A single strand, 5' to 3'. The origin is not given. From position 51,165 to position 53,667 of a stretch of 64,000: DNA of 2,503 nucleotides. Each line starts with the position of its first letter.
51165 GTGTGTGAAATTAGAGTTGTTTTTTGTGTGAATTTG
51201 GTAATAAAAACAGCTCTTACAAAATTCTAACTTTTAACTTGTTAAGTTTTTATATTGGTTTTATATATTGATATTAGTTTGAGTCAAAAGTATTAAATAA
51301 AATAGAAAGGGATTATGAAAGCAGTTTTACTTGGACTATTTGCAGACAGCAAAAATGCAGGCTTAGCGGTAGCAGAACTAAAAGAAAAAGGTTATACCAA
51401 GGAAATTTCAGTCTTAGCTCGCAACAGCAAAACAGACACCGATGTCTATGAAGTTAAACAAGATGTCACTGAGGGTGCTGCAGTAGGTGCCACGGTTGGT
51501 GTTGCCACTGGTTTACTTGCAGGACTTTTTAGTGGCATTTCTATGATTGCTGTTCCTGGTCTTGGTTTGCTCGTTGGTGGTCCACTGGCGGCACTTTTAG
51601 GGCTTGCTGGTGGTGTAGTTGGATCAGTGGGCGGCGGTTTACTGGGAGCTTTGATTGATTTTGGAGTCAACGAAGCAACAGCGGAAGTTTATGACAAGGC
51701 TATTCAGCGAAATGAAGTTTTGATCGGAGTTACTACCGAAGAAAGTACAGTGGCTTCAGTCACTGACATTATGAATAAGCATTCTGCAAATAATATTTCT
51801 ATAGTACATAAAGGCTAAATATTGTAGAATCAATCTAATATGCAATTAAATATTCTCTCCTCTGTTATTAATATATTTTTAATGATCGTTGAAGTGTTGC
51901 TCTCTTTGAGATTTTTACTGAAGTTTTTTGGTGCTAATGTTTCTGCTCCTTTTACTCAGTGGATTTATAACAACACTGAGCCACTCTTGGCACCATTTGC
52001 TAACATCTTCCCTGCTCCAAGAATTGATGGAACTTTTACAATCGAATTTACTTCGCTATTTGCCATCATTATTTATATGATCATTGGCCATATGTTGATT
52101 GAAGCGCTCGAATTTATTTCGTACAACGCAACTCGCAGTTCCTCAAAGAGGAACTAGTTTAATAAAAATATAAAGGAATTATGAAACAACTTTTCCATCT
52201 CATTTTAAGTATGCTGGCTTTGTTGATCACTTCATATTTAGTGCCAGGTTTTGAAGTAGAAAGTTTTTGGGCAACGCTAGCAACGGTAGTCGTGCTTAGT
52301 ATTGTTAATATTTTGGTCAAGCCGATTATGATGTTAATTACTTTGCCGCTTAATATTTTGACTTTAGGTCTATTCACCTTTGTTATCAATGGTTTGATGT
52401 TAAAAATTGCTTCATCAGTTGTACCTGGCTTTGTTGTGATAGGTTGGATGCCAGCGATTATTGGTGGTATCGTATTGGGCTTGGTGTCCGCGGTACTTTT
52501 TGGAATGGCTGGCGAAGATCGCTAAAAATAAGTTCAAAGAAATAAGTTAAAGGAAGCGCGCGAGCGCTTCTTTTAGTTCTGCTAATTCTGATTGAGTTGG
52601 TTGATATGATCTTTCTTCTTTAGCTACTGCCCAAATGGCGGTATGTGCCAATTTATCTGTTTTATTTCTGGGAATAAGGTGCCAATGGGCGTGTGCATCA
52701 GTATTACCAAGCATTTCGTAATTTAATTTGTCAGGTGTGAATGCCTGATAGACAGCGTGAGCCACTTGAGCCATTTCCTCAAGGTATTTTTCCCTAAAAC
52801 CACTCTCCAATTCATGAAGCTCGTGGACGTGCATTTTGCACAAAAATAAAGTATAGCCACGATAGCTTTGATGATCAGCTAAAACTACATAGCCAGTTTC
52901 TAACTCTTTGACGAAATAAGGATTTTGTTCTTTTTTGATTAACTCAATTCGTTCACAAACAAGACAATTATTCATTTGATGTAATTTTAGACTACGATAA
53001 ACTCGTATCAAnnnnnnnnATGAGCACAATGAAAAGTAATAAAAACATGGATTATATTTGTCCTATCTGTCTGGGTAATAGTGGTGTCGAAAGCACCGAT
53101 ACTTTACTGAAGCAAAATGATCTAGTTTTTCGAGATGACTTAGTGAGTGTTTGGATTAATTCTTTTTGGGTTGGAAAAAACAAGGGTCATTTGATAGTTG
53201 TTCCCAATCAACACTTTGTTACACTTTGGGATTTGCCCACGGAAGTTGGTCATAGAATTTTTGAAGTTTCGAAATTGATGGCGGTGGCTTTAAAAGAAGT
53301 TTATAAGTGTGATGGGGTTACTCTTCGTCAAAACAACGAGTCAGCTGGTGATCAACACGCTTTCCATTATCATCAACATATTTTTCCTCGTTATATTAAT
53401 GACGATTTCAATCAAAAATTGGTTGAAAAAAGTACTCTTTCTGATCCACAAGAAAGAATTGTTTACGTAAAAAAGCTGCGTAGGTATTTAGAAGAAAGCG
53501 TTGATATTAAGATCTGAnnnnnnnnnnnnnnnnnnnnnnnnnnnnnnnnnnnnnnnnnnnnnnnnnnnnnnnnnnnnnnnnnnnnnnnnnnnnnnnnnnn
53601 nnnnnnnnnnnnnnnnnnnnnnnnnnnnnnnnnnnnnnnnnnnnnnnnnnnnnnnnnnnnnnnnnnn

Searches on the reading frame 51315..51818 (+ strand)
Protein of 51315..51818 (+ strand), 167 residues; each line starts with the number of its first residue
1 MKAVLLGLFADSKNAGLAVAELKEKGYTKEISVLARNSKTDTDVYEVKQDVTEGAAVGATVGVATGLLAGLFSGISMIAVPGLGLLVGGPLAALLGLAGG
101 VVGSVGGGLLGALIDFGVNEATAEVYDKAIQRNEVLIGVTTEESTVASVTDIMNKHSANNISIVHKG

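Call 8: search_protein_families(library=pfam, proteins=[window:51315-51818:+], max_evalue=0.01)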
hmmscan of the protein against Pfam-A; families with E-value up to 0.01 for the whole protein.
window:51315-51818:+ (167 aa): 2 families
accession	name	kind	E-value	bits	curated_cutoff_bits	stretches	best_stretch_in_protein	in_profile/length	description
PF11181.13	YflT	-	0.0026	18.7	26.2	0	6-72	3-69/99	Heat induced stress protein YflT domain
PF10247.14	Romo1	-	0.0079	17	27.6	1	49-77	4-32/66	Reactive mitochondrial oxygen species modulator 1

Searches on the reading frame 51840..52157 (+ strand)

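Call 8: search_protein_families(library=pfam, proteins=[window:51840-52157:+], max_evalue=0.01)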
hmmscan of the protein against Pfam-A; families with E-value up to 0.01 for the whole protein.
window:51840-52157:+ (105 aa): 1 family
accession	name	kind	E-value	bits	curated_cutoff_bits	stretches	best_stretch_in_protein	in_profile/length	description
PF02325.22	YGGT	-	3.5e-10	40.6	27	1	12-84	2-68/70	YGGT family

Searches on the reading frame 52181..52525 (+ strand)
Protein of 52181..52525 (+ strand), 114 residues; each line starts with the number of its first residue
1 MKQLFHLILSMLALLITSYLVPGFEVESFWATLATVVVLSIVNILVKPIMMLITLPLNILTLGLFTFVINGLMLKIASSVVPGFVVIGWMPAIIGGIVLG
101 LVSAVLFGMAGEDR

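Call 8: search_protein_families(library=pfam, proteins=[window:52181-52525:+], max_evalue=0.01)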
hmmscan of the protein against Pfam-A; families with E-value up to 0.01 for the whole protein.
window:52181-52525:+ (114 aa): 1 family
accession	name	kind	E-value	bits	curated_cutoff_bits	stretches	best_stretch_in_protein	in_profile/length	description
PF04020.18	Phage_holin_4_2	-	2.1e-30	105.9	28.8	1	1-105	1-105/105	Mycobacterial 4 TMS phage holin, superfamily IV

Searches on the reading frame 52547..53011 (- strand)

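Call 8: search_protein_families(library=pfam, proteins=[window:52547-53011:-], max_evalue=0.01)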
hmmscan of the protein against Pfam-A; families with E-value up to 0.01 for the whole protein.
window:52547-53011:- (154 aa): 1 family
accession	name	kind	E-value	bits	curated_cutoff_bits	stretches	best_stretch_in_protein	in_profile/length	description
PF01230.28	HIT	-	2.4e-09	38.2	21.5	1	29-117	4-97/98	HIT domain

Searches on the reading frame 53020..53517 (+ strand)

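Call 8: search_protein_families(library=pfam, proteins=[window:53020-53517:+], max_evalue=0.01)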
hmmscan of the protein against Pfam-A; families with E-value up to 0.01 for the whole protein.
window:53020-53517:+ (165 aa): 1 family
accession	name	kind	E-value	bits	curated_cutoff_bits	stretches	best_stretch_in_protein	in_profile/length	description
PF01230.28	HIT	-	4.5e-12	46.9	21.5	1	33-125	6-96/98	HIT domain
